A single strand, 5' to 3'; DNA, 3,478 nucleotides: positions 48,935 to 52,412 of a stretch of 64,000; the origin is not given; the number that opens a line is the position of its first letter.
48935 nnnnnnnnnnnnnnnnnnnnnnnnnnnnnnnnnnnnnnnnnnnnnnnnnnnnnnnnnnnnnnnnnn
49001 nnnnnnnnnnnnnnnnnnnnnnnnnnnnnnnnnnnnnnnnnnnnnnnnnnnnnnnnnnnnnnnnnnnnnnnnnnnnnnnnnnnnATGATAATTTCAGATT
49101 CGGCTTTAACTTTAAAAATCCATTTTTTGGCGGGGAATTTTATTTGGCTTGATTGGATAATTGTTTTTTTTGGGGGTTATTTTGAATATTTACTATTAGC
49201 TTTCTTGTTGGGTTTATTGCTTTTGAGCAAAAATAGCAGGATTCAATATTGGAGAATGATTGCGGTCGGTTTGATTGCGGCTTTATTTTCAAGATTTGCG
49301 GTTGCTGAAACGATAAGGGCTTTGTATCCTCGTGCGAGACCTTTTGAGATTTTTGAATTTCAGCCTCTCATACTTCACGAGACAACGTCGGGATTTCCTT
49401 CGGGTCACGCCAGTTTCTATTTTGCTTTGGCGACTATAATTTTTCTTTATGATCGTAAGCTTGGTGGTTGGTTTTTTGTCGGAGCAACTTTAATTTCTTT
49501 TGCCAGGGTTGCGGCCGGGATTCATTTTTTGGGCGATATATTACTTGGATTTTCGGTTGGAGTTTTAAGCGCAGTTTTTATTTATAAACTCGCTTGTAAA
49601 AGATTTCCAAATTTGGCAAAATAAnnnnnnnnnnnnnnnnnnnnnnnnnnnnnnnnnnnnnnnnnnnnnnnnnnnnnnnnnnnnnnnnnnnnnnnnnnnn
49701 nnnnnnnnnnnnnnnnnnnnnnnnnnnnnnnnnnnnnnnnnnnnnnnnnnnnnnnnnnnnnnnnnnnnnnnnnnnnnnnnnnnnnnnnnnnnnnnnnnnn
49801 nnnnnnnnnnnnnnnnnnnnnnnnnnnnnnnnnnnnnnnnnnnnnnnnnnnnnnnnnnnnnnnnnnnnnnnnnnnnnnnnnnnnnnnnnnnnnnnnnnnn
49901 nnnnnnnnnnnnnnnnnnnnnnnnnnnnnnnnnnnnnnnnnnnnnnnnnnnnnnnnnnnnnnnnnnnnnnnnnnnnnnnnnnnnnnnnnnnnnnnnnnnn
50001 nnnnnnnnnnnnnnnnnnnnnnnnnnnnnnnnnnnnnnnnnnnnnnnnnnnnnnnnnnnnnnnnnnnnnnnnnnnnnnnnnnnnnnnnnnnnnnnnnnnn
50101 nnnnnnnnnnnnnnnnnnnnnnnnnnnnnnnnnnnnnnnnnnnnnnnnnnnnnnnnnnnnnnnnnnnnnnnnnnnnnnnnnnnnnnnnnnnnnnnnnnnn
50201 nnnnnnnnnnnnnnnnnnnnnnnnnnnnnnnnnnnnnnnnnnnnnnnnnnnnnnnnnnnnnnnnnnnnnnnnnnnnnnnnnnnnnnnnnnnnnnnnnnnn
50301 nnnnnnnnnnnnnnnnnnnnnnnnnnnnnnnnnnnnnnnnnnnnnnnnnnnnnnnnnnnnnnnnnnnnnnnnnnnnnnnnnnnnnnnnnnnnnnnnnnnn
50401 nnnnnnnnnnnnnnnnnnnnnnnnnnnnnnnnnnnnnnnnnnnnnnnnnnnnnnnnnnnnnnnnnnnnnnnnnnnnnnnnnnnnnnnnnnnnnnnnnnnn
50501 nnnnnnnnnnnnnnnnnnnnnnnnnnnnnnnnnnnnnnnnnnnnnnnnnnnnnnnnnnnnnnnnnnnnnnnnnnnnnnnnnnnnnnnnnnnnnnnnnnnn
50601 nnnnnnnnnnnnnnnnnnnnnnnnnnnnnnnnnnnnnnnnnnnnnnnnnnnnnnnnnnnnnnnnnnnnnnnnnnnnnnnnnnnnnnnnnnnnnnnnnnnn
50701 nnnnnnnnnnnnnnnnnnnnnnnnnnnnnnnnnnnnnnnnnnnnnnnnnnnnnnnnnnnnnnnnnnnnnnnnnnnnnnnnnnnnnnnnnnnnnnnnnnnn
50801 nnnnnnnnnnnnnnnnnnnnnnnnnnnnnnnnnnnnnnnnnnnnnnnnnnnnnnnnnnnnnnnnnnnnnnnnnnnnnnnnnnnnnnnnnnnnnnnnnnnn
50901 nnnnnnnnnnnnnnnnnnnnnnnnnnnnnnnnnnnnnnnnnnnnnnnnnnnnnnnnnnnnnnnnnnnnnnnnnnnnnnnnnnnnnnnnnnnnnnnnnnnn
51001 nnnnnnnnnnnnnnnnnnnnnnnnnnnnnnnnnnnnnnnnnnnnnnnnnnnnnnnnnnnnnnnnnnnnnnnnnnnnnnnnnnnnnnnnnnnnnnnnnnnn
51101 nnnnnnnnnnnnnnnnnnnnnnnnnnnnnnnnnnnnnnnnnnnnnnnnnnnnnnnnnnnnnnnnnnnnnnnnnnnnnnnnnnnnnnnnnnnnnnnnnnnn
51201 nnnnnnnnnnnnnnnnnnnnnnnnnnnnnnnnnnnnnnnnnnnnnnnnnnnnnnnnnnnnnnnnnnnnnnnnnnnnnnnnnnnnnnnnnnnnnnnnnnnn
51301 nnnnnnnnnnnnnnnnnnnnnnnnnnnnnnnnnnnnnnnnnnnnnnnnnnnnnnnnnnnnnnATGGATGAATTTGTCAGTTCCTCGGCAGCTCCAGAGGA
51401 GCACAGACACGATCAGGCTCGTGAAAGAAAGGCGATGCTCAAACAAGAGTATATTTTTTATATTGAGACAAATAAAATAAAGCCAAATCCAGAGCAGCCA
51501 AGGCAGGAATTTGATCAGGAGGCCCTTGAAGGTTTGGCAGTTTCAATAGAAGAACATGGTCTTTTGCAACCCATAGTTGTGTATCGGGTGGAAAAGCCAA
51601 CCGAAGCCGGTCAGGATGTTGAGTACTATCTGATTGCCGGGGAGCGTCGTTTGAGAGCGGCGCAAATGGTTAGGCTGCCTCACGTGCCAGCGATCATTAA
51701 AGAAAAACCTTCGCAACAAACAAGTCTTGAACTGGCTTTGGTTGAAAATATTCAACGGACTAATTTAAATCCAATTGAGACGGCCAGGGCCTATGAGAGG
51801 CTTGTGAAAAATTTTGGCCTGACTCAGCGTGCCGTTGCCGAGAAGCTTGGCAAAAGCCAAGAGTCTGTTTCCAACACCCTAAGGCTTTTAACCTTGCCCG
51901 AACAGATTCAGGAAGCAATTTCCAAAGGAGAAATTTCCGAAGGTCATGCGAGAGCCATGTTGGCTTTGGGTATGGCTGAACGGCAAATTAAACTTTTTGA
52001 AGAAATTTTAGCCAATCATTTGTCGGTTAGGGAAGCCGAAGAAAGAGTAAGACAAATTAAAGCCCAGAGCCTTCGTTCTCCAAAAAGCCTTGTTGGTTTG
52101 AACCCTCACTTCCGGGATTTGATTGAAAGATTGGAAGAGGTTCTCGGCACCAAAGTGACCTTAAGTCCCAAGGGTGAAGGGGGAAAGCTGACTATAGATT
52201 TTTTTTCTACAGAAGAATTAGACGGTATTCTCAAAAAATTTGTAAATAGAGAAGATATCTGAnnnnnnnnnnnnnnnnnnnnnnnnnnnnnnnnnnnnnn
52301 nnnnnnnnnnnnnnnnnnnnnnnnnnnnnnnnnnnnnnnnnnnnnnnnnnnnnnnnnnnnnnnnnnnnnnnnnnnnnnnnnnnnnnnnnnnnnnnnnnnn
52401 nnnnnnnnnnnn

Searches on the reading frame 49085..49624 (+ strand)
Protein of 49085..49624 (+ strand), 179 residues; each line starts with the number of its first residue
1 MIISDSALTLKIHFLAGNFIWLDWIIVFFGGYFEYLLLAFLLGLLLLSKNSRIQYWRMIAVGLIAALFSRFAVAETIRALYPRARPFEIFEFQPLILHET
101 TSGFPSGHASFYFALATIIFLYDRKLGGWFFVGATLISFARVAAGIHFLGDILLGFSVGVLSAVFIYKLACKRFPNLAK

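Call 34: search_protein_families(library=pfam, proteins=[window:49085-49624:+], max_evalue=1)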
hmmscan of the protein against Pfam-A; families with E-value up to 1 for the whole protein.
window:49085-49624:+ (179 aa): 4 families
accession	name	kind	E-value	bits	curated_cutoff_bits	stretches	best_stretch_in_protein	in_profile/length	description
PF01569.27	PAP2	-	8.1e-18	64.9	27.2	1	61-170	3-125/130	PAP2 superfamily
PF14378.12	PAP2_3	-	0.0026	18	27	1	22-164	28-189/190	PAP2 superfamily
PF14360.12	PAP2_C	-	0.017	16.1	27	1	106-167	8-72/74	PAP2 superfamily C-terminal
PF02681.20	DUF212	-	0.12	13.1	26.5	1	100-122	38-60/126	Divergent PAP2 family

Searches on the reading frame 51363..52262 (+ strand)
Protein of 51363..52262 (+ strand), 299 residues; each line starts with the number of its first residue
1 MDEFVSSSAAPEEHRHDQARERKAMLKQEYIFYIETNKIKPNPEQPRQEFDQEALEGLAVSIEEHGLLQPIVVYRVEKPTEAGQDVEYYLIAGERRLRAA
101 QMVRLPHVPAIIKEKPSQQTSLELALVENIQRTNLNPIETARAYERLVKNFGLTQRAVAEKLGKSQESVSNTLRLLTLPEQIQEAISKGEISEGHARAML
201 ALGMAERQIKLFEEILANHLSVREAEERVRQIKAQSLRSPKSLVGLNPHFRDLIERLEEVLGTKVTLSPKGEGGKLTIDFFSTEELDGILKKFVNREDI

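Call 34: search_protein_families(library=pfam, proteins=[window:51363-52262:+], max_evalue=1)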
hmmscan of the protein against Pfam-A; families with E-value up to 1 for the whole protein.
window:51363-52262:+ (299 aa): 13 families
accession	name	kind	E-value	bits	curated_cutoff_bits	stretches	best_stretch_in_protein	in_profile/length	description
PF17762.8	HTH_ParB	-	8.9e-37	125.8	22.6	1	134-233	2-101/102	ParB HTH domain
PF02195.25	ParB_N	-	6.9e-27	93.8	26.3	1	33-131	5-95/95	ParB N-terminal domain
PF23552.2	ParB_C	-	4.9e-13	48.7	23.8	1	247-293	2-49/50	ParB dimerisation domain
PF01381.28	HTH_3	-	1.9e-05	25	23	1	148-171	5-28/55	Helix-turn-helix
PF01978.25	TrmB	-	0.0022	18.2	25.6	1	141-176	11-46/68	Sugar-specific transcriptional regulator TrmB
PF08535.16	KorB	-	0.0038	17.6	22.3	1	152-192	3-43/89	KorB domain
PF04545.22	Sigma70_r4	-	0.0065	16.4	24.1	1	152-171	20-39/50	Sigma-70, region 4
PF12802.13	MarR_2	-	0.014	16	27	1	149-176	16-44/61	MarR family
PF13560.12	HTH_31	-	0.02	15.6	27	1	143-174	13-36/64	Helix-turn-helix domain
PF13384.12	HTH_23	-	0.031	14.5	24.6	1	146-174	12-39/50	Homeodomain-like domain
PF23433.1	DUF7119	-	0.044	14.1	30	1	134-232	28-126/141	Family of unknown function (DUF7119)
PF00126.33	HTH_1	-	0.075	13.4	26.6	0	156-176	17-37/60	Bacterial regulatory helix-turn-helix protein, lysR family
PF13412.12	HTH_24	-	0.16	12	21.9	1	147-173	12-38/48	Winged helix-turn-helix DNA-binding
